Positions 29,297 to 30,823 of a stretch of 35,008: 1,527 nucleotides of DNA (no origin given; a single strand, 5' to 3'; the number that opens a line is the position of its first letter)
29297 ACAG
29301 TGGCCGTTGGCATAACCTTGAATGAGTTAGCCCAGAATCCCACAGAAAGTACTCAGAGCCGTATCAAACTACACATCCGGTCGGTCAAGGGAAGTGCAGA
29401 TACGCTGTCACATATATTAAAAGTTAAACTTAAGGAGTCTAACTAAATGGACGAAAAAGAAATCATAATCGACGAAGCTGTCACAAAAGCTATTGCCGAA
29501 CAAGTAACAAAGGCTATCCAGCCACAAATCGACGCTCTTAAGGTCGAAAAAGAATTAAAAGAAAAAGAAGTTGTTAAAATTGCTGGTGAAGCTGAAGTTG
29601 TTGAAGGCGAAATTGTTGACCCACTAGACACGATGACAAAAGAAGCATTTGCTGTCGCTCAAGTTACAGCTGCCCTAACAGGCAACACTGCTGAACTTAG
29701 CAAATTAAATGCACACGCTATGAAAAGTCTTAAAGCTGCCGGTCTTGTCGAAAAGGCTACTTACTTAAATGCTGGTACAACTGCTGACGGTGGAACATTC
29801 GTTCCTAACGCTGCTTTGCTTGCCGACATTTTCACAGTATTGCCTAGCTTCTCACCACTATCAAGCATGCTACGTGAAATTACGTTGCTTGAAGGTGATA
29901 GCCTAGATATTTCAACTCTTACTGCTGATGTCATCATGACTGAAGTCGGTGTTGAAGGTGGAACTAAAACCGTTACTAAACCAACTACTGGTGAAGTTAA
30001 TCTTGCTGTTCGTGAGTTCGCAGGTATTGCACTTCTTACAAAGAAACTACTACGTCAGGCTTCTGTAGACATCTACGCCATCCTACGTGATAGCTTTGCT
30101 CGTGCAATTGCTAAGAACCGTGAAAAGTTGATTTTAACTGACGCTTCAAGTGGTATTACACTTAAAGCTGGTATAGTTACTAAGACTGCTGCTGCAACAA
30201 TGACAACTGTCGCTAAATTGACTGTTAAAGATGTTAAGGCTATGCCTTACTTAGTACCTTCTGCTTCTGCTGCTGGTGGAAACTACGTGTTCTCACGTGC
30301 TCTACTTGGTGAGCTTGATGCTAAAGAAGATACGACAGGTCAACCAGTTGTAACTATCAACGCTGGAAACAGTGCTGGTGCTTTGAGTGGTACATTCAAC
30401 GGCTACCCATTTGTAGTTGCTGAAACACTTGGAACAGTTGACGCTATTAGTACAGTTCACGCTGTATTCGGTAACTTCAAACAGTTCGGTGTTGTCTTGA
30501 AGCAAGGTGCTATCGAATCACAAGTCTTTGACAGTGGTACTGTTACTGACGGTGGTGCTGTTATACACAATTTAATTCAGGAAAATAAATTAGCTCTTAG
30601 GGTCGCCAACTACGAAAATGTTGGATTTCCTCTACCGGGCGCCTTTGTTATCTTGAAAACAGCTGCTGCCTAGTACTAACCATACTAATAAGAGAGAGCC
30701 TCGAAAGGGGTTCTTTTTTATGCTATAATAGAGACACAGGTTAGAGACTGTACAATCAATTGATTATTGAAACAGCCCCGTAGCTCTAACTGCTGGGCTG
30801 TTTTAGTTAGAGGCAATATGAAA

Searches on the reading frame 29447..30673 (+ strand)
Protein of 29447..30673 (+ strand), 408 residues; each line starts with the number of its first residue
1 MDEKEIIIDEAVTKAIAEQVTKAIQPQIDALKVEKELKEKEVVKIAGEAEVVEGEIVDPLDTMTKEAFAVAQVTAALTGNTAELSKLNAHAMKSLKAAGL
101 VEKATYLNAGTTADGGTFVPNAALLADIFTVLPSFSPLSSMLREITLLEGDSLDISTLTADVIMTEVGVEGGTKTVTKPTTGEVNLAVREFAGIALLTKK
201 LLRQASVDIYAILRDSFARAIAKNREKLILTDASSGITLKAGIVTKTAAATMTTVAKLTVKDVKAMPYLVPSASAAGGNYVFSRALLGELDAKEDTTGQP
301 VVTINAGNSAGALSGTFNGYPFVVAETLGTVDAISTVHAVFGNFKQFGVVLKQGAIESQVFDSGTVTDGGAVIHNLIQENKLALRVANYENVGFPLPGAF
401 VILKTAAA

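Call 12: find_related_loci(query=window:29447-30673:+, collection=viral_contigs, flank=10000)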
Query window:29447-30673:+ (408 aa) in viral_contigs; peptide patterns used: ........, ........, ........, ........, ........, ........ (x = any residue, [..] = any of these).
13 stretches matched a pattern; 3 encode a relative of the query (tblastn E <= 1e-3); 3 distinct loci.
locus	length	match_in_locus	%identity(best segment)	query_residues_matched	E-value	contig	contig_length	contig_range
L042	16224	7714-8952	59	1-407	4e-158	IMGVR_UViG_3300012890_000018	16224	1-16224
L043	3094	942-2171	56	3-408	3e-148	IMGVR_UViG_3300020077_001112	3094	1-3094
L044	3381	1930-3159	56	3-408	1e-146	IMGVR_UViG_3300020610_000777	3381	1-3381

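Call 31: find_related_loci(query=A1, collection=metagenome_contigs, flank=10000)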
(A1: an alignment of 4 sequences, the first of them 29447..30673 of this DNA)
Query A1 (408 aa) in metagenome_contigs; peptide patterns used: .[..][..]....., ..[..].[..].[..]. (x = any residue, [..] = any of these).
599 stretches matched a pattern (row limit reached: there are more); 2 encode a relative of the query (tblastn E <= 1e-3); 2 distinct loci.
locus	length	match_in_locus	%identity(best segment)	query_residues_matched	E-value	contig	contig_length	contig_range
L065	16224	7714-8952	59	1-407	4e-158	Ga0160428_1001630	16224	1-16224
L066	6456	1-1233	58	5-408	2e-153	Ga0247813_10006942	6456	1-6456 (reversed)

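Call 32: find_homologous_proteins(query=window:29447-30673:+, max_evalue=1e-30)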
Query window:29447-30673:+ (408 aa): 101 proteins with E <= 1e-30 among 8000 candidates.
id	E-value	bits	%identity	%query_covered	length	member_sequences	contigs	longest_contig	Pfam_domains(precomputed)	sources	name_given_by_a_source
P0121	9.0e-248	839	100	100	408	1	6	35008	PF05065.20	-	-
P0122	3.2e-197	673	81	100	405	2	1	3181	PF05065.20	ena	-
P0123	2.5e-168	578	66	100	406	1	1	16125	PF05065.20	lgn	-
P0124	2.1e-167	575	69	100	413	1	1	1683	PF05065.20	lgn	-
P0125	3.9e-166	571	68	98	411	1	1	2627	PF05065.20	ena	-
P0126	5.0e-166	570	67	99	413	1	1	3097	PF05065.20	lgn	-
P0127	9.7e-163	559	66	100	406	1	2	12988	PF05065.20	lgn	-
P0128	1.1e-161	556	65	99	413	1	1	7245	PF05065.20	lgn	-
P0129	4.4e-161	554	66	100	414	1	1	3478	PF05065.20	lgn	-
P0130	2.0e-160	552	67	100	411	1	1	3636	PF05065.20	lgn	-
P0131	4.9e-159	547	63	100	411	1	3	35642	PF05065.20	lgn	-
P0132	1.3e-157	543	63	100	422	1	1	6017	PF05065.20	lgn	-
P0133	4.4e-157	541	64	99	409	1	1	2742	PF05065.20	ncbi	-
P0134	1.5e-154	532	65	100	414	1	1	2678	PF05065.20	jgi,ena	-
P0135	3.4e-154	531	64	99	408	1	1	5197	PF05065.20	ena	-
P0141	1.0e-146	507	60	100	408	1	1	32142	PF05065.20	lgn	-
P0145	1.1e-145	503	60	100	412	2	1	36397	PF05065.20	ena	-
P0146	1.4e-145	503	61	99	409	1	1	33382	PF05065.20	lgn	-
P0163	4.4e-133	462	56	100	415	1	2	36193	PF05065.20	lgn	-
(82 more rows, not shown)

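Call 34: find_encoding_contigs(protein=P0131, flank=10000, max_places=1)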
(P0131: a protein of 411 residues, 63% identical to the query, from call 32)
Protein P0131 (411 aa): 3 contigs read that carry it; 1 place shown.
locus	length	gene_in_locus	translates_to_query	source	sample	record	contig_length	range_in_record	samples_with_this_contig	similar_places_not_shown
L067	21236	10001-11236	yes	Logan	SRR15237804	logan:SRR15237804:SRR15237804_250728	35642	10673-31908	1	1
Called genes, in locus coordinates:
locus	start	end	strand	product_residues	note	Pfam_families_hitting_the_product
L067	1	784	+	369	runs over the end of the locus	PF02195:ParB_N (weak), PF01555:N6_N4_Mtase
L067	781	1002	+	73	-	-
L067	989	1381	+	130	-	-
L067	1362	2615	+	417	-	PF04466:Terminase_3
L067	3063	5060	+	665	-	PF04860:Phage_portal, PF04233:Phage_Mu_F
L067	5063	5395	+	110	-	-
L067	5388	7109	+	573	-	PF12789:PTR (weak)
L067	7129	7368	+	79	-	-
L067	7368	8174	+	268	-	-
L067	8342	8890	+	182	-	PF13392:HNH_3 (weak), PF00847:AP2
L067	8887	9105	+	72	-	-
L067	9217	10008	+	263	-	PF04586:Peptidase_S78 (weak)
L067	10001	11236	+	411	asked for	PF05065:Phage_capsid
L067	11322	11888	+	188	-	-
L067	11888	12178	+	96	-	-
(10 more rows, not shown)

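Call 35: find_encoding_contigs(protein=P0141, flank=10000, max_places=1)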
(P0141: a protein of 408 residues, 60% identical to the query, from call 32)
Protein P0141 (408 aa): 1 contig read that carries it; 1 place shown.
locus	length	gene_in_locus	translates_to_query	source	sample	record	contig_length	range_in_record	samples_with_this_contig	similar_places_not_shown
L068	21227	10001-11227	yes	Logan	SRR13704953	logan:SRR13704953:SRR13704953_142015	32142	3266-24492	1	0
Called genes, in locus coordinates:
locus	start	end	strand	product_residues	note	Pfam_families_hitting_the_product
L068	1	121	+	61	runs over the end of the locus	-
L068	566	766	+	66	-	-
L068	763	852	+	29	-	-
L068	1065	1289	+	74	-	-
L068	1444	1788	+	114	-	-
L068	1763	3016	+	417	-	PF04466:Terminase_3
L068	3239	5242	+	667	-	PF04860:Phage_portal, PF04233:Phage_Mu_F (weak)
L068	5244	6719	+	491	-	-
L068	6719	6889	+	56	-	-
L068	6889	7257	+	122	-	-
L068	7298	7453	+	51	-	-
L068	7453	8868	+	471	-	-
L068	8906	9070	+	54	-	-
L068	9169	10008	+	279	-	PF04586:Peptidase_S78 (faint)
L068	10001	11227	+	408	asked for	PF05065:Phage_capsid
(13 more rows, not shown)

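Call 36: find_encoding_contigs(protein=P0145, flank=10000, max_places=1)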
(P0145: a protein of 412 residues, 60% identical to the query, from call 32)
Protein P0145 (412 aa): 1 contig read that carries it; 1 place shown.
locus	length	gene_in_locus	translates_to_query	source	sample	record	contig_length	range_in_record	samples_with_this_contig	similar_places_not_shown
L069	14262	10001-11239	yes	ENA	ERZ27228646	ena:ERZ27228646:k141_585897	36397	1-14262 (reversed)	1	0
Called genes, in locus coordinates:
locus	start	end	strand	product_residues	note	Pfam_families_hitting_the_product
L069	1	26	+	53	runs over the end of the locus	-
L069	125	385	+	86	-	-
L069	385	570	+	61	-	-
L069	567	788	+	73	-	-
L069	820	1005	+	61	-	-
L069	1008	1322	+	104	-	-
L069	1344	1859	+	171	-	-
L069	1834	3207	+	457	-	-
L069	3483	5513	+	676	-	PF04860:Phage_portal, PF04233:Phage_Mu_F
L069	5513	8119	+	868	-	-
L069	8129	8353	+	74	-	-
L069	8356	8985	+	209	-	-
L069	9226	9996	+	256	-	PF04586:Peptidase_S78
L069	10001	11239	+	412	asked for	PF05065:Phage_capsid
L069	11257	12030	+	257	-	-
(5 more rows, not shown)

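Call 37: find_encoding_contigs(protein=P0146, flank=10000, max_places=1)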
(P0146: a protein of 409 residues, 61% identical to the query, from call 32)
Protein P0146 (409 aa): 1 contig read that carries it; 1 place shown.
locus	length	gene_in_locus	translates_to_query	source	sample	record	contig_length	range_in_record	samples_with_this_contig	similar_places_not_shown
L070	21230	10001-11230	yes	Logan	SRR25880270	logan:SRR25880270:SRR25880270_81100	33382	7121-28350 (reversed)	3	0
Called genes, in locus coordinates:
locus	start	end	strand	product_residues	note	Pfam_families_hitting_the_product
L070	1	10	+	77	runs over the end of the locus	-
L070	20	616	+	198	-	PF00226:DnaJ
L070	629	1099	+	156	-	-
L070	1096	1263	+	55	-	-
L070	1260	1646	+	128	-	PF09643:YopX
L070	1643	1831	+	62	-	-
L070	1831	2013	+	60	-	-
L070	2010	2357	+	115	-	-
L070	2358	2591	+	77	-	-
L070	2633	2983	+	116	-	-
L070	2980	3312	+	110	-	-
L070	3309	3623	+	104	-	-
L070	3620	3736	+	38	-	-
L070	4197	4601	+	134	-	-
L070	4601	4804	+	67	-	-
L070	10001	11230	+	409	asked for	PF05065:Phage_capsid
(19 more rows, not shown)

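Call 80: search_dna_similar(query=window:29447-30673:+, collection=phages, mode=protein, max_rows=20, max_evalue=1e-10)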
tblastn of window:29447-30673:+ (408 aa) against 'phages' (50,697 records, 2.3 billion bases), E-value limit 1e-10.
No match.

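Call 81: find_encoding_contigs(protein=P0123, flank=10000, max_places=1)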
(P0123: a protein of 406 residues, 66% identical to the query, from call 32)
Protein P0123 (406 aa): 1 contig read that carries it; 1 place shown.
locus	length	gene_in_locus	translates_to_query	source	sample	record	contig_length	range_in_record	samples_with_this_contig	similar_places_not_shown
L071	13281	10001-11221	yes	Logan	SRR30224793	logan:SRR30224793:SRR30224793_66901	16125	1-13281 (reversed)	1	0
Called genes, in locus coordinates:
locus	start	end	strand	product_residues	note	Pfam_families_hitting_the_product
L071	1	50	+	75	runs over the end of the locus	-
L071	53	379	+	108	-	-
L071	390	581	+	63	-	-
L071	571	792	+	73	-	-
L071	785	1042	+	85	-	-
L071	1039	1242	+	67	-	-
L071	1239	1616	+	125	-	-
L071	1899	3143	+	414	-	PF04466:Terminase_3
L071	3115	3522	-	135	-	PF09643:YopX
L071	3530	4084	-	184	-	-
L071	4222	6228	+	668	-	PF04860:Phage_portal, PF04233:Phage_Mu_F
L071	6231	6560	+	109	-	-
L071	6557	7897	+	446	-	PF12789:PTR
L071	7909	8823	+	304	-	-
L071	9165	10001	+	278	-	PF04586:Peptidase_S78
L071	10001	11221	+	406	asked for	PF05065:Phage_capsid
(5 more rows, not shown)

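Call 82: find_encoding_contigs(protein=P0163, flank=10000, max_places=1)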
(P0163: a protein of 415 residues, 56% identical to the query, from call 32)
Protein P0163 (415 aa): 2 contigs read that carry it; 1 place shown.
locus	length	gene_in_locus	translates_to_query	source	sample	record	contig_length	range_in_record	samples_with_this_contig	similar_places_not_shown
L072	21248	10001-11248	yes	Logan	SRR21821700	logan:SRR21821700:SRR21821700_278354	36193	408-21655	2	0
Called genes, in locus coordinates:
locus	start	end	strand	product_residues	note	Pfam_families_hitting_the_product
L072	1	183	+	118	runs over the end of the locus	-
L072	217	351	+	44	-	-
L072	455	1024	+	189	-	-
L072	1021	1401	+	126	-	-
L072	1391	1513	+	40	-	-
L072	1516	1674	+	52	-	-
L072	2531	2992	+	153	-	-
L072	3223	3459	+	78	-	-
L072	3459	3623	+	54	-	-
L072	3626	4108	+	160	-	PF20901:Sf6_terminase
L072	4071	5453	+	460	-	-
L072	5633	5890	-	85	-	-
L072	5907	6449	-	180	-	-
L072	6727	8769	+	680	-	PF04860:Phage_portal, PF04233:Phage_Mu_F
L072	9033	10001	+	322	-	PF04586:Peptidase_S78 (weak)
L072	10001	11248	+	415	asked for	PF05065:Phage_capsid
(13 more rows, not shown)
